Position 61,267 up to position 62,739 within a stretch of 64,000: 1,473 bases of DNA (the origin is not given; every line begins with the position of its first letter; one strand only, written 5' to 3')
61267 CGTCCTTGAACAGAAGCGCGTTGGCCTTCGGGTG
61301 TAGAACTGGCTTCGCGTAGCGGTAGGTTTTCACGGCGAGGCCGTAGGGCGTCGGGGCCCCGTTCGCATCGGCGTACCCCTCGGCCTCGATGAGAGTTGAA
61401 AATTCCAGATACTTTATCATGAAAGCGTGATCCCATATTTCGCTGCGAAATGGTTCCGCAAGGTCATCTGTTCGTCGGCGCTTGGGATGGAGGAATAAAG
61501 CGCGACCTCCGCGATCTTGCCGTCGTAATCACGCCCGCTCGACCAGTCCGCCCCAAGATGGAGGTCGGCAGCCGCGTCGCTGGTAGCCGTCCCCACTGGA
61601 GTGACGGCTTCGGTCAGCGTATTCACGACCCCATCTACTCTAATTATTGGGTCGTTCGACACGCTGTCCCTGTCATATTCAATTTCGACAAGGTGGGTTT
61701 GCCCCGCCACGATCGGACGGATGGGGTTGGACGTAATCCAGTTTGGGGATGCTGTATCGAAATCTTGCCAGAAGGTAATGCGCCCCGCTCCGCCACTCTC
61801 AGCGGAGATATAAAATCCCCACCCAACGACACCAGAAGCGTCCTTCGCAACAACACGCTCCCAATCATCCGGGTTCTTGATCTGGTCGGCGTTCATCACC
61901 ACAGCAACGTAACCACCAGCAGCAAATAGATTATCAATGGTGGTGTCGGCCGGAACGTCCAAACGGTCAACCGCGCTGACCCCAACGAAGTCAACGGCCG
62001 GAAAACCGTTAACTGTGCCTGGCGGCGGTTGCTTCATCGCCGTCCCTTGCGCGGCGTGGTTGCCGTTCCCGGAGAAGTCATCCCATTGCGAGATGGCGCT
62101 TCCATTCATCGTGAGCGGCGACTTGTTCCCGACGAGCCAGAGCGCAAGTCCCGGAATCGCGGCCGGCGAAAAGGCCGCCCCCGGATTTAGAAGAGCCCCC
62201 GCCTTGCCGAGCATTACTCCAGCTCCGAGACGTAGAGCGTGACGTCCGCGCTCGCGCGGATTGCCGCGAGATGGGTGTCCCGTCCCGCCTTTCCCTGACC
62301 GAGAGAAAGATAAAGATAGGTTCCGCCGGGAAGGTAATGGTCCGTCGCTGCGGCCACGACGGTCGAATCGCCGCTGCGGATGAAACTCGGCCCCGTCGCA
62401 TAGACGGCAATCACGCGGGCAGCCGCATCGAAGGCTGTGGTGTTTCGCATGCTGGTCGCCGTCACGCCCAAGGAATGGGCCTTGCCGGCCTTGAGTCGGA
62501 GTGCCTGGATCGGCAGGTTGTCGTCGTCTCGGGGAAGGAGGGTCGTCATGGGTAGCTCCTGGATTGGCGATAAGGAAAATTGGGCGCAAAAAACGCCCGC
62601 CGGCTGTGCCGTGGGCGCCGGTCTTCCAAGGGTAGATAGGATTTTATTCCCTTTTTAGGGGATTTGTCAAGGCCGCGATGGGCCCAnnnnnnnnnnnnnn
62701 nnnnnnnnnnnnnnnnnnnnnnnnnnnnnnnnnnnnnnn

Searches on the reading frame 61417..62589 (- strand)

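Call 61: search_protein_families(library=pfam, proteins=[window:61417-62589:-], max_evalue=0.00001)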
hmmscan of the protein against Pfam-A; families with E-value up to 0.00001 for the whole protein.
window:61417-62589:- (390 aa): 1 family
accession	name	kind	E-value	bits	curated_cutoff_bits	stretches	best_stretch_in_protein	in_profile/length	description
PF13385.13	Laminin_G_3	-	4.6e-07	30.5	27.6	1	239-373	29-149/151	Concanavalin A-like lectin/glucanases superfamily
